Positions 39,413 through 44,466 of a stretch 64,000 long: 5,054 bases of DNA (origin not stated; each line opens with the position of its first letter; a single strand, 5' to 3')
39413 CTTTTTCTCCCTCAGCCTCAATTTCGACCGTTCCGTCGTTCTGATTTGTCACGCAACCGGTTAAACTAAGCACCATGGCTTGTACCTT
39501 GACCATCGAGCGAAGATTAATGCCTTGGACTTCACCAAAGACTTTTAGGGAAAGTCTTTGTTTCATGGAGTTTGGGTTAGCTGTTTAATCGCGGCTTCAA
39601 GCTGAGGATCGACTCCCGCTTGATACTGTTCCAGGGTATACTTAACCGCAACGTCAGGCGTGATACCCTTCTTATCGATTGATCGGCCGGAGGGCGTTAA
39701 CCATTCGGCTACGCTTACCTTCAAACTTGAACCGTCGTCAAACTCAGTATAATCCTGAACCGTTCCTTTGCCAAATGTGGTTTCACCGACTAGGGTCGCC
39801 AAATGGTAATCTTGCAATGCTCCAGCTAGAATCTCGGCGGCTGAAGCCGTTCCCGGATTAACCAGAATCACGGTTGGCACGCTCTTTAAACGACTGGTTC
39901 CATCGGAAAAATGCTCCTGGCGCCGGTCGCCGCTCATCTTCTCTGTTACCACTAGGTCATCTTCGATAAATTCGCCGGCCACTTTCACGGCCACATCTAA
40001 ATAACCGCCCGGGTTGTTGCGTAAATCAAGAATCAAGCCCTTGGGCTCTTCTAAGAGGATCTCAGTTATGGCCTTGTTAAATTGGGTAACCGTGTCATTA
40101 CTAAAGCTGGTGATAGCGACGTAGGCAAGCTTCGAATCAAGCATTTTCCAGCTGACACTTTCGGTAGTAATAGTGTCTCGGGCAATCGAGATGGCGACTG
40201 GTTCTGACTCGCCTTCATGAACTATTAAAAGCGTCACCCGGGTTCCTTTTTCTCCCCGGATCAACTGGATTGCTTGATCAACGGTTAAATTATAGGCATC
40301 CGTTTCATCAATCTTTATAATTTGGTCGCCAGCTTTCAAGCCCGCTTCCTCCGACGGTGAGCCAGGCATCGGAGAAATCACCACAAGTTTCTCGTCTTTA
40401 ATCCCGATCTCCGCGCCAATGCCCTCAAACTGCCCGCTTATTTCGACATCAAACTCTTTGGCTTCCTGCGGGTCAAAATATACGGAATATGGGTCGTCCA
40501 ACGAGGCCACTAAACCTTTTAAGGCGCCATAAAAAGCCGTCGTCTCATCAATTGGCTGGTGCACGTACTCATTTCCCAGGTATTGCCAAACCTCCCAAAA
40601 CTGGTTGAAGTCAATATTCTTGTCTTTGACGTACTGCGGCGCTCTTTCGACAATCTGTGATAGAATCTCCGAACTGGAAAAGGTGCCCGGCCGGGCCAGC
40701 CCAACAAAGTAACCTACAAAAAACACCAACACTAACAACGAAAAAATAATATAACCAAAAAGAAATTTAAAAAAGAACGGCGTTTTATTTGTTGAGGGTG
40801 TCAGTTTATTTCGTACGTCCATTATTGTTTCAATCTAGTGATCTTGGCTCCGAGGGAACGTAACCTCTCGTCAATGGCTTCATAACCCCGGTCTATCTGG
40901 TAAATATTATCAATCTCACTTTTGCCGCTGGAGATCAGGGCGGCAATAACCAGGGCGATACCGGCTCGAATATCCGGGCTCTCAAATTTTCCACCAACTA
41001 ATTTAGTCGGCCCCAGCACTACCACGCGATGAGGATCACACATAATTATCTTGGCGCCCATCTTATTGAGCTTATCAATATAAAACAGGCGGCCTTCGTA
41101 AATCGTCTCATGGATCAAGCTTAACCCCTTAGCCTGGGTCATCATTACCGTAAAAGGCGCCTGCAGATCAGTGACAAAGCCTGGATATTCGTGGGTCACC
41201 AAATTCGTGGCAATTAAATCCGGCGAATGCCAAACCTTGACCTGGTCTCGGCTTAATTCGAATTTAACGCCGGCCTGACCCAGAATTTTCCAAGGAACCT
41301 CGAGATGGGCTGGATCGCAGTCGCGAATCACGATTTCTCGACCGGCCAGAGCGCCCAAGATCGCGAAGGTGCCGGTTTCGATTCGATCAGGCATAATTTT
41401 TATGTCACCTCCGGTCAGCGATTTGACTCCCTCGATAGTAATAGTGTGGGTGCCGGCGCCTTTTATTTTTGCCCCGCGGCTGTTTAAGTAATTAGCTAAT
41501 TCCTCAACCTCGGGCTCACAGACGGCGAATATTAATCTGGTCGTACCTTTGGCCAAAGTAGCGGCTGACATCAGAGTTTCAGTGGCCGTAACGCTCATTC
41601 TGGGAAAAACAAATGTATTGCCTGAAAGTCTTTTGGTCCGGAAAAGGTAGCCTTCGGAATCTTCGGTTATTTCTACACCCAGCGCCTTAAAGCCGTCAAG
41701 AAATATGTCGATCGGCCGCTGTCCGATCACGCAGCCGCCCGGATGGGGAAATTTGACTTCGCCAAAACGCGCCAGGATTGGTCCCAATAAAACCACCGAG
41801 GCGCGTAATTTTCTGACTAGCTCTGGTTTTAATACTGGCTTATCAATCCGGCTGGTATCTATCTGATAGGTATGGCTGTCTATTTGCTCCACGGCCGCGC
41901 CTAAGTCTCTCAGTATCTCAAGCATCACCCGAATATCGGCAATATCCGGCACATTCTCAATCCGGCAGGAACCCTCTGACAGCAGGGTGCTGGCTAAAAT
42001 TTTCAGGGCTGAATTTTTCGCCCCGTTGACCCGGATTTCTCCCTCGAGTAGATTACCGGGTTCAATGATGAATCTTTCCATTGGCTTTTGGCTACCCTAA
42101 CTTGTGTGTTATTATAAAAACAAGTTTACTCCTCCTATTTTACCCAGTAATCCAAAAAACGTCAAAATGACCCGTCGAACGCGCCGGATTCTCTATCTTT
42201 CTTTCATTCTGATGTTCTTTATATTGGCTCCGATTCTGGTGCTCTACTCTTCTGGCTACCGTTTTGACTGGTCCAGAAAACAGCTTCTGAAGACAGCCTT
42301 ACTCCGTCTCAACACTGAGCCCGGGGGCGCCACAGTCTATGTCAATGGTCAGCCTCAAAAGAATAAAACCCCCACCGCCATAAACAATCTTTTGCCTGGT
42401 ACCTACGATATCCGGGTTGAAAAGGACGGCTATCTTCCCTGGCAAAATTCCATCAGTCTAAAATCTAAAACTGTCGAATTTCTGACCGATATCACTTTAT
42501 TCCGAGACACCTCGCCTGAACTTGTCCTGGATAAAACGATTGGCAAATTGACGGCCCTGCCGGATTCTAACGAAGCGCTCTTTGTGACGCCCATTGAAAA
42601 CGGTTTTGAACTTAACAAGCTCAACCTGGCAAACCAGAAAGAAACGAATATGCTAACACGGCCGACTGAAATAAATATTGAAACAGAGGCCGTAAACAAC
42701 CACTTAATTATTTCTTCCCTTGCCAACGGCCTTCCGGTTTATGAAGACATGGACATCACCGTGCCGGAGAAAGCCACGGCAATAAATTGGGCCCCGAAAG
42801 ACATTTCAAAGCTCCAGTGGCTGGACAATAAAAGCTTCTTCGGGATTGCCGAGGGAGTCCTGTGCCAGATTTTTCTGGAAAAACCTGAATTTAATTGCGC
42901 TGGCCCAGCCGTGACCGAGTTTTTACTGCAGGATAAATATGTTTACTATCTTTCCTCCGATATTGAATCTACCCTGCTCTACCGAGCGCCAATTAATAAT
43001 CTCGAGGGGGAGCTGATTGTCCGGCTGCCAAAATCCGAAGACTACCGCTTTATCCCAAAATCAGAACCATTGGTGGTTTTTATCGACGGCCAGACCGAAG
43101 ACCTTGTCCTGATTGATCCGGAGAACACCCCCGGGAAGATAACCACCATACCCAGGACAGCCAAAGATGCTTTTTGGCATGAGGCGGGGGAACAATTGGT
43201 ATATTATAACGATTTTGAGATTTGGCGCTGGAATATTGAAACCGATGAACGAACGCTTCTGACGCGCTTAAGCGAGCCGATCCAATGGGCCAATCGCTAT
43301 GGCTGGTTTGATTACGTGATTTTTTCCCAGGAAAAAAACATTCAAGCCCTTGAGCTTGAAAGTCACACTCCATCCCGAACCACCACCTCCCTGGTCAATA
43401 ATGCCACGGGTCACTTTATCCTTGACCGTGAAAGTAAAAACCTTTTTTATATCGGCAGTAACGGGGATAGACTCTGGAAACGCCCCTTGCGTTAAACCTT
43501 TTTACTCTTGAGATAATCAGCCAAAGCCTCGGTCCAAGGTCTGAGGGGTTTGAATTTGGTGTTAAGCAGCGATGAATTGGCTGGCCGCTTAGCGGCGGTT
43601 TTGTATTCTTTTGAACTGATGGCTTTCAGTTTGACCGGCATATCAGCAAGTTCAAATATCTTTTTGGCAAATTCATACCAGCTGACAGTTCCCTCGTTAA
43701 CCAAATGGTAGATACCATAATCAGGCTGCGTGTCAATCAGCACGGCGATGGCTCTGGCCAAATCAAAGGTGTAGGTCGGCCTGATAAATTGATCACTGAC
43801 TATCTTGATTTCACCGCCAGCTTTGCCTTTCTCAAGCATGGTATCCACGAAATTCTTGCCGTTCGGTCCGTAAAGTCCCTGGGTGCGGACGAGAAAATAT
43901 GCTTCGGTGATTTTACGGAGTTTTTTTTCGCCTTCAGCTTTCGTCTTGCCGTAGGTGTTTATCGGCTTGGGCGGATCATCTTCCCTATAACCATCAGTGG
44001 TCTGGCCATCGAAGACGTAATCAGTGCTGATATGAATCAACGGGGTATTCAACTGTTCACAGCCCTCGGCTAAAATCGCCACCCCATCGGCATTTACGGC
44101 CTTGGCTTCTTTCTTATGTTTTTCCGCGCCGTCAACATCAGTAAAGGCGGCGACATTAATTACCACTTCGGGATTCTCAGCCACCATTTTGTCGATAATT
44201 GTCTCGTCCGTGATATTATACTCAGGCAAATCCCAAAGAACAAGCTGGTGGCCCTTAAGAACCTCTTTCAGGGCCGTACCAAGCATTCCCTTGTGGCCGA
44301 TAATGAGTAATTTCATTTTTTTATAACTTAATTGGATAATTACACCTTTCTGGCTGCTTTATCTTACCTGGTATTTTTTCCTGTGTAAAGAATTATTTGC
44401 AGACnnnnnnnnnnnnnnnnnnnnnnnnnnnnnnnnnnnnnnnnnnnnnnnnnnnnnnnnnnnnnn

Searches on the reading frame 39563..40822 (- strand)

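Call 17: search_protein_families(library=pfam, proteins=[window:39563-40822:-], max_evalue=0.001)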
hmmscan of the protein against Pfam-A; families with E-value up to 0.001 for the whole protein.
window:39563-40822:- (419 aa): 5 families
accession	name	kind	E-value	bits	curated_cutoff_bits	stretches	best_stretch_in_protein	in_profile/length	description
PF03572.23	Peptidase_S41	-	6.7e-53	179.1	24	1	231-393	1-165/165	Peptidase family S41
PF00595.29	PDZ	-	4.4e-13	49.8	23.2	1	133-200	10-80/81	PDZ domain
PF17820.7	PDZ_6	-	4.6e-12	45.9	27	1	147-200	1-52/54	PDZ domain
PF22694.1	CtpB_N-like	-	8.6e-09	36.2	27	1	57-118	23-83/85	Activating protease CtpB N-terminal domain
PF13180.12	PDZ_2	-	8.7e-09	36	27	1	135-212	3-79/80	PDZ domain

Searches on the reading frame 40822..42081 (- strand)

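Call 17: search_protein_families(library=pfam, proteins=[window:40822-42081:-], max_evalue=0.001)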
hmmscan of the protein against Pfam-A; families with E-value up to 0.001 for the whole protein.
window:40822-42081:- (419 aa): 1 family
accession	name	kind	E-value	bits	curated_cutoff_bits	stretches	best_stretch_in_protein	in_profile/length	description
PF00275.25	EPSP_synthase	-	4.6e-82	276.4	22.8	1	7-407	2-417/417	EPSP synthase (3-phosphoshikimate 1-carboxyvinyltransferase)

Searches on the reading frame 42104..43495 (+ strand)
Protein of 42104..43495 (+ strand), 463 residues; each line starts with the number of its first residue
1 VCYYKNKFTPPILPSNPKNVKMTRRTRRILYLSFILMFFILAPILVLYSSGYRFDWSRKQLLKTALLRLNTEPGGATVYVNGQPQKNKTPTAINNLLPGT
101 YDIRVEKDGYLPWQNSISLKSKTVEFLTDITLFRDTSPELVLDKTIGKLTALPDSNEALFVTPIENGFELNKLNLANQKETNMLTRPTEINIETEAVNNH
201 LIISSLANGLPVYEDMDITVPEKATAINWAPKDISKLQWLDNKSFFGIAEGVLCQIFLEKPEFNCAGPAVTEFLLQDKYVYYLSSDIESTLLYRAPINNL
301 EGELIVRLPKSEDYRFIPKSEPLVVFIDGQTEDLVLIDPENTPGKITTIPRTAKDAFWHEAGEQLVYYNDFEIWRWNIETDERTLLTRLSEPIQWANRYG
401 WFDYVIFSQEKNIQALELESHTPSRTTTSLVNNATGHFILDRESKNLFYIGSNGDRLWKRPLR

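Call 6: search_protein_families(library=pfam, proteins=[window:42104-43495:+], max_evalue=0.01)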
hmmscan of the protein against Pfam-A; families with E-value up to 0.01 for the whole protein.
window:42104-43495:+ (463 aa): 1 family
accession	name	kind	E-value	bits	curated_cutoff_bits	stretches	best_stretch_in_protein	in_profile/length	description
PF08308.17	PEGA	-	4.1e-12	46.3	20.8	1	66-125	3-62/71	PEGA domain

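Call 81: search_protein_families(library=ncbifam, proteins=[window:42104-43495:+], max_evalue=0.00001)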
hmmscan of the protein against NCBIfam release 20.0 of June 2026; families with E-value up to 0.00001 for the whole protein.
window:42104-43495:+ (463 aa): 0 families

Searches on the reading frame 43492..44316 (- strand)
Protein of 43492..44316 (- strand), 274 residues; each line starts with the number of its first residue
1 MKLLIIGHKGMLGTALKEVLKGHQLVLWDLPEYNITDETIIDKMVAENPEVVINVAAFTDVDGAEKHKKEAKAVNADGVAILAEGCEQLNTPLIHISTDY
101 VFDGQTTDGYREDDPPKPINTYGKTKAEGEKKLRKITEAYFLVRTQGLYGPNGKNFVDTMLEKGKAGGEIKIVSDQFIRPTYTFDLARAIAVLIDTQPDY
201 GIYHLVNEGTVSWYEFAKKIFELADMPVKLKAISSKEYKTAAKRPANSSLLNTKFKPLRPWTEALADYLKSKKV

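Call 6: search_protein_families(library=pfam, proteins=[window:43492-44316:-], max_evalue=0.01)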
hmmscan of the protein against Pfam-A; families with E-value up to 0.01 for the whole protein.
window:43492-44316:- (274 aa): 6 families
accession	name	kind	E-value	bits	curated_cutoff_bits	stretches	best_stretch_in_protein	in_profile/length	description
PF04321.23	RmlD_sub_bind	-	1.3e-88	297.3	27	1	1-271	1-284/287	RmlD substrate binding domain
PF01370.27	Epimerase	-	4.2e-21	75.9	20.9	1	4-201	2-235/240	NAD dependent epimerase/dehydratase family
PF16363.11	GDP_Man_Dehyd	-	2.7e-11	43.9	27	1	30-260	56-300/332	GDP-mannose 4,6 dehydratase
PF07993.18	NAD_binding_4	-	2.9e-07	30.4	20.1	1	44-137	84-192/258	Male sterility protein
PF01073.25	3Beta_HSD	-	1.1e-05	25.1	22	1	34-189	53-224/280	3-beta hydroxysteroid dehydrogenase/isomerase family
PF02719.21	Polysacc_synt_2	-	8.9e-05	22.2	20.2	1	34-178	62-200/293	Polysaccharide biosynthesis protein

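Call 81: search_protein_families(library=ncbifam, proteins=[window:43492-44316:-], max_evalue=0.00001)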
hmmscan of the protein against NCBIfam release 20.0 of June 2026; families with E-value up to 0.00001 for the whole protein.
window:43492-44316:- (274 aa): 6 families
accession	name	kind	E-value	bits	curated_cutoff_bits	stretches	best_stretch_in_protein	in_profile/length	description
TIGR01214.1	rmlD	equivalog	1.2e-86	290.4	224.05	1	2-271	1-284/285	dTDP-4-dehydrorhamnose reductase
NF007440.0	PRK09987.1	equivalog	5.3e-45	154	308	1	1-256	1-272/299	dTDP-4-dehydrorhamnose reductase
TIGR01181.1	dTDP_gluc_dehyt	equivalog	9.8e-12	44.6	365.1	1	31-225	55-262/321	dTDP-glucose 4,6-dehydratase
TIGR01179.1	galE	equivalog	2.7e-08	33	262.3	1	19-139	39-162/332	UDP-glucose 4-epimerase GalE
NF042423.1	oxyalk_red_Shew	equivalog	3.6e-08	32.9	580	1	34-233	57-266/331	2-alkyl-3-oxoalkanoate reductase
NF043036.1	ErythonDh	equivalog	8.3e-06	25.2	325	0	33-131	59-158/321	D-erythronate dehydrogenase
